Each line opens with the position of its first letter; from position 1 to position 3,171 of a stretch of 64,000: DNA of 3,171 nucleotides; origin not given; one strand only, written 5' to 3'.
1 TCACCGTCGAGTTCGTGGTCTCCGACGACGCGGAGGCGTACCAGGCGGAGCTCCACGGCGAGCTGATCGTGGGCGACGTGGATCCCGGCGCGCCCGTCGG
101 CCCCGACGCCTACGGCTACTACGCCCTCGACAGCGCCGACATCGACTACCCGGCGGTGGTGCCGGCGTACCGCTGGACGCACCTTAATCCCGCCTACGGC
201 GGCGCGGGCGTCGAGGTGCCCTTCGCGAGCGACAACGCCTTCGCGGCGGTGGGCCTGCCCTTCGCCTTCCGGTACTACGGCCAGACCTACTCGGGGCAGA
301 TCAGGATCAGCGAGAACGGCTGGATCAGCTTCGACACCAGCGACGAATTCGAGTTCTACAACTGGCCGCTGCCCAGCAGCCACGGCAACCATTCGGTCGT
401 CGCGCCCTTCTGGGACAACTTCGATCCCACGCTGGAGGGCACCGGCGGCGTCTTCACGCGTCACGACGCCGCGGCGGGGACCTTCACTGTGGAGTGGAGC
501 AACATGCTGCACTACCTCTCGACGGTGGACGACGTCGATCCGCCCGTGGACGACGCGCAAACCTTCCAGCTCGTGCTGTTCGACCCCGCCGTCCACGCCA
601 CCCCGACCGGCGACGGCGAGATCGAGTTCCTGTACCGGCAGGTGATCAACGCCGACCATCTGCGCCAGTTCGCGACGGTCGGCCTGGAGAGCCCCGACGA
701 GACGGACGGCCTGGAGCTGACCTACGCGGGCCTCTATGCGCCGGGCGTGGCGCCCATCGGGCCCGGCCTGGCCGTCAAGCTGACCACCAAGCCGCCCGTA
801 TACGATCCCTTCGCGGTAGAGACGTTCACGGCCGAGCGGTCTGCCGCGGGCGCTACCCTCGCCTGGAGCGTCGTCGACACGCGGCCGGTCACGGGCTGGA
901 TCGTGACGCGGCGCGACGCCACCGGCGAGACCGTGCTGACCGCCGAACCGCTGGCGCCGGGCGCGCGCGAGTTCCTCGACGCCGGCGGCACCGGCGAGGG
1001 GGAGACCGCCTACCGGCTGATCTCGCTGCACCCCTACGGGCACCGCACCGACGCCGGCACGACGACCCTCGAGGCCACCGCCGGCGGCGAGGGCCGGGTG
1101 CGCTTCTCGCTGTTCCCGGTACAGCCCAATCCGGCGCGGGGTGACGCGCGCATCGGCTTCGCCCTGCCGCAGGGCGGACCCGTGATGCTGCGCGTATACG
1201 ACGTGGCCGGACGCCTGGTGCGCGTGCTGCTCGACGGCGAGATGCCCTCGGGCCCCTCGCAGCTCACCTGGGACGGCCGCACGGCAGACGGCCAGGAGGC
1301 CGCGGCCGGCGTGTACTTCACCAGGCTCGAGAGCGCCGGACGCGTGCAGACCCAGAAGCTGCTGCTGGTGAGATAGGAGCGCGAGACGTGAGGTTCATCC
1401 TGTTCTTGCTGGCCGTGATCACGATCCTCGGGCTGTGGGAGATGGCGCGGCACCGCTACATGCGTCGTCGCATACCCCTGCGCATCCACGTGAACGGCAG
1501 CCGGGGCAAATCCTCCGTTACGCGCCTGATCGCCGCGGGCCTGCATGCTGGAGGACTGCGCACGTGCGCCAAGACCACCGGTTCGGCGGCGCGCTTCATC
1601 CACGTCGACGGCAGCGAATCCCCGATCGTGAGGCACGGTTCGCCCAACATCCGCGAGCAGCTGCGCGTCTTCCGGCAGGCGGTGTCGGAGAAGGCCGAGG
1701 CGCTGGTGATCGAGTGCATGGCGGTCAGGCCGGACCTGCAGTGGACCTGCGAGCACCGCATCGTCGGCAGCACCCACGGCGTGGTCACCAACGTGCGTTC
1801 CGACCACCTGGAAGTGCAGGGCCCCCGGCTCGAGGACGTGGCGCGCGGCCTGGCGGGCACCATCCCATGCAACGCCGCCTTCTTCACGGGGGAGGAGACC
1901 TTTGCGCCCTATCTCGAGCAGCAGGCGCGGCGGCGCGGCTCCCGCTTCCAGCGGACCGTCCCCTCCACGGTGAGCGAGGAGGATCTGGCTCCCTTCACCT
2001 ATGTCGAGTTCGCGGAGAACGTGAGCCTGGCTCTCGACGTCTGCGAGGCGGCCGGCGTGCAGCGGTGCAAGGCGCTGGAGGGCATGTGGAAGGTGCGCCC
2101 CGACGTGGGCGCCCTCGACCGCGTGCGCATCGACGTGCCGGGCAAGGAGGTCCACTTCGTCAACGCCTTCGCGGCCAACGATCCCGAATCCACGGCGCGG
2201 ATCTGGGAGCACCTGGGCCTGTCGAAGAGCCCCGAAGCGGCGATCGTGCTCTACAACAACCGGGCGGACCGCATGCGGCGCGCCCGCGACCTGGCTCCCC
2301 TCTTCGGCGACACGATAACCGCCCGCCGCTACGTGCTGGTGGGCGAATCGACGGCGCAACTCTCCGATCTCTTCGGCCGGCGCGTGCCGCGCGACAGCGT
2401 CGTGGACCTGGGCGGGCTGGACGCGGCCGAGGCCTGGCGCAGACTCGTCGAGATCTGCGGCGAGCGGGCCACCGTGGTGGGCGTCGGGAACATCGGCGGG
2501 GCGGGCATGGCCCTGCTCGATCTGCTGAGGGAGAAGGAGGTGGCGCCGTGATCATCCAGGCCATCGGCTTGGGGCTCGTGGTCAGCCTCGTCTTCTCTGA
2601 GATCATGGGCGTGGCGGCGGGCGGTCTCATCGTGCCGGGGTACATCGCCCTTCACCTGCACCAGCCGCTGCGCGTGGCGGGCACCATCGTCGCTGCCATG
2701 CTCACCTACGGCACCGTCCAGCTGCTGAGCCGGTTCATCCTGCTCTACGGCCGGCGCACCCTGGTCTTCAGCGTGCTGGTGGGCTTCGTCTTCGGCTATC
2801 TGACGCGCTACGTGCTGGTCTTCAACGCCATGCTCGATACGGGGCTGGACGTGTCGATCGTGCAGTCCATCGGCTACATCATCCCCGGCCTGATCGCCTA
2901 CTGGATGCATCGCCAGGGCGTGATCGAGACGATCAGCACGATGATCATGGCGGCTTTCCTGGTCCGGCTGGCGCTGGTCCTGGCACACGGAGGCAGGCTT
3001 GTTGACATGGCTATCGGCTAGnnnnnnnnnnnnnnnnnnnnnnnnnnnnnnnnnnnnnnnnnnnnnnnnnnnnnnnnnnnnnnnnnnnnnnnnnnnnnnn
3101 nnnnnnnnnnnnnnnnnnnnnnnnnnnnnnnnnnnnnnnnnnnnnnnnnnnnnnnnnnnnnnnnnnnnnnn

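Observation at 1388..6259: Poly-gamma-glutamate synthesis locus in an apparent diderm: pgsB-pgsC plus a non-PgsA membrane protein, a secreted protein and an outer-membrane barrel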

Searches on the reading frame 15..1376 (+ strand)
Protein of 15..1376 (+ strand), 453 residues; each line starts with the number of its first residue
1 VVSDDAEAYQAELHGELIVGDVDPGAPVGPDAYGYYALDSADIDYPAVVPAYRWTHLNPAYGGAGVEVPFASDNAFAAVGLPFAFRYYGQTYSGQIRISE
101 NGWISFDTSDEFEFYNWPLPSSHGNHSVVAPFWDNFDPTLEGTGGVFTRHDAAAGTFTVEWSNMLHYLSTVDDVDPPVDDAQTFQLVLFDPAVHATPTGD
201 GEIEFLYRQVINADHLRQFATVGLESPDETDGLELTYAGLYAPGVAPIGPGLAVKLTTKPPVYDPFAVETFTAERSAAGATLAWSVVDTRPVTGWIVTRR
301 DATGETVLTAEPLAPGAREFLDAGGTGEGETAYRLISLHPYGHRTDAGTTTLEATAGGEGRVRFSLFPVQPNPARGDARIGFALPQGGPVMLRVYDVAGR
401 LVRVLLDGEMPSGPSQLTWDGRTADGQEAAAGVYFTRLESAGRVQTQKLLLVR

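Call 3: search_protein_families(library=ncbifam, proteins=[window:15-1376:+], max_evalue=0.01)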
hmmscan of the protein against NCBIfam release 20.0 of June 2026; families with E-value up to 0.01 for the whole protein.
window:15-1376:+ (453 aa): 6 families
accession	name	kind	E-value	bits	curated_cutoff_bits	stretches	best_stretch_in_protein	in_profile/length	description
NF005176.1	PRK06655.1-1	equivalog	3e-06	27.3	230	1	390-442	99-151/197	flagellar hook assembly protein FlgD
TIGR04183.1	Por_Secre_tail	domain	9.2e-06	25.6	23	1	371-450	3-70/72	T9SS type A sorting domain-containing protein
NF009276.0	PRK12633.1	equivalog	0.00032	20.5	383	1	375-438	115-179/234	flagellar basal body rod modification protein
NF038113.1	T9SSA_dep_M36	equivalog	0.0015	16.7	885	1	365-451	791-868/869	T9SS-dependent M36 family metallopeptidase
NF033707.1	T9SS_sortase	equivalog_domain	0.0027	15.4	420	1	349-439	981-1076/1095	type IX secretion system sortase PorU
NF009452.0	PRK12812.1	equivalog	0.009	15.3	258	0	389-437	153-203/289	flagellar basal body rod modification protein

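Call 4: search_protein_families(library=pfam, proteins=[window:15-1376:+], max_evalue=0.01)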
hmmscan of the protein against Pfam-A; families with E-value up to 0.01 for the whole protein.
window:15-1376:+ (453 aa): 3 families
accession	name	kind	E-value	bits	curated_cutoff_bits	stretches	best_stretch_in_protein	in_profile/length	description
PF13860.13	FlgD_ig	-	6e-10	39.4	27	1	376-438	8-73/79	FlgD Ig-like domain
PF06119.19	NIDO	-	2e-06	28.4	25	1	96-152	3-54/186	Nidogen-like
PF18962.6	Por_Secre_tail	-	0.00073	20.2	27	1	371-450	3-74/75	Secretion system C-terminal sorting domain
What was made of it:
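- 3..1376 (+): 3' end (last ~457 codons) of a ~1,250-aa C25-like (gingipain-fold) protein with NIDO-like, FlgD_ig and T9SS C-terminal sorting domains. The gene is cut by the window start. FlgD_ig, NIDO and Por_Secre_tail hits (calls 3, 4).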

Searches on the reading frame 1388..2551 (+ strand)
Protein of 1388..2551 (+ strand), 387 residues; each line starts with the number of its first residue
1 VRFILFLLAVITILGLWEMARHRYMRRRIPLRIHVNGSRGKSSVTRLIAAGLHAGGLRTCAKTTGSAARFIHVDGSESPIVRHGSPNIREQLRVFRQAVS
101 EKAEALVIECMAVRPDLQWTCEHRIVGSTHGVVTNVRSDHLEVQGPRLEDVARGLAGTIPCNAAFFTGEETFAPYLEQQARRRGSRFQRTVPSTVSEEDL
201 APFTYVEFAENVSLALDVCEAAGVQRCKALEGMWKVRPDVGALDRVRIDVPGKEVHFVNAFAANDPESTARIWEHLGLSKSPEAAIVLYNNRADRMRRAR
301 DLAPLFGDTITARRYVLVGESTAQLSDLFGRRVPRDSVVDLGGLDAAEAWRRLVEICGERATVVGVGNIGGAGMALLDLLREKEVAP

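Call 3: search_protein_families(library=ncbifam, proteins=[window:1388-2551:+], max_evalue=0.01)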
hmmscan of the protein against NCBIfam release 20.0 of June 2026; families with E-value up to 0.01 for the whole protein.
window:1388-2551:+ (387 aa): 5 families
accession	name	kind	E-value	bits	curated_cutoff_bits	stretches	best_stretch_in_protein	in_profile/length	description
TIGR04012.1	poly_gGlu_PgsB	equivalog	5.7e-124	413.7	222.7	1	4-379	3-379/380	poly-gamma-glutamate synthase PgsB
TIGR01499.1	folC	subfamily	3.8e-06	26.5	162.65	1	126-199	131-207/400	bifunctional protein FolC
TIGR01085.1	murE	subfamily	0.0006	18.8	257.3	1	33-142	88-192/472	UDP-N-acetylmuramyl-tripeptide synthetase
NF047860.1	Tet-DihydfolSynFolCMyb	equivalog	0.0045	16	700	0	32-75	65-111/468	bifunctional tetrahydrofolate synthase/dihydrofolate synthase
NF001126.0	PRK00139.1-4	equivalog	0.0071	14.9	373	1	33-142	107-208/486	UDP-N-acetylmuramoyl-L-alanyl-D-glutamate--2,6-diaminopimelate ligase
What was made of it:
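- Checked: pgsB 1388-2551: TIGR04012, 413.7 bits against a cut-off of 222.7 (call 3).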

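Call 4: search_protein_families(library=pfam, proteins=[window:1388-2551:+], max_evalue=0.01)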
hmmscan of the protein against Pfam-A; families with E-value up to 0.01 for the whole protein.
window:1388-2551:+ (387 aa): 1 family
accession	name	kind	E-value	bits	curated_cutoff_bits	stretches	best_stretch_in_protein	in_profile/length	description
PF08245.18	Mur_ligase_M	-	3.4e-06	27.6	24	1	35-144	1-96/200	Mur ligase middle domain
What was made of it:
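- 1388..2551 (+): pgsB, the poly-gamma-glutamate synthase amide ligase (Mur-ligase fold), with an N-terminal membrane anchor. TIGR04012 equivalog, 413.7 bits against cut-off 222.7; Mur_ligase_M (calls 3, 4).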

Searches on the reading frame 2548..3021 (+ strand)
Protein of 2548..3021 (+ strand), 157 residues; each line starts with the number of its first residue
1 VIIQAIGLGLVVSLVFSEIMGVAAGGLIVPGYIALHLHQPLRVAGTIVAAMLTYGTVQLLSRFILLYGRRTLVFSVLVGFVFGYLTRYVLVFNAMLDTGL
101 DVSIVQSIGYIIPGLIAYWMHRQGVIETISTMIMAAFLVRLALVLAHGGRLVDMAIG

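Call 3: search_protein_families(library=ncbifam, proteins=[window:2548-3021:+], max_evalue=0.01)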
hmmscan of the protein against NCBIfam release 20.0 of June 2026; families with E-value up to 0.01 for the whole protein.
window:2548-3021:+ (157 aa): 2 families
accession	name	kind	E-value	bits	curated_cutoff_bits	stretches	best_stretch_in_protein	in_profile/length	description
TIGR04011.1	poly_gGlu_PgsC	equivalog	9.2e-36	123.1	96.45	1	6-139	1-131/132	poly-gamma-glutamate biosynthesis protein PgsC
TIGR03426.1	shape_MreD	equivalog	0.0038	17.2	34.85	1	2-142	51-152/154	rod shape-determining protein MreD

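Call 4: search_protein_families(library=pfam, proteins=[window:2548-3021:+], max_evalue=0.01)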
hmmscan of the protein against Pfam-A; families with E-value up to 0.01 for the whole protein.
window:2548-3021:+ (157 aa): 1 family
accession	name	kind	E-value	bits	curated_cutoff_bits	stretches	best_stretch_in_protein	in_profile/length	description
PF14102.11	Caps_synth_CapC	-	1.4e-32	113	27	1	8-129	1-119/119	Capsule biosynthesis CapC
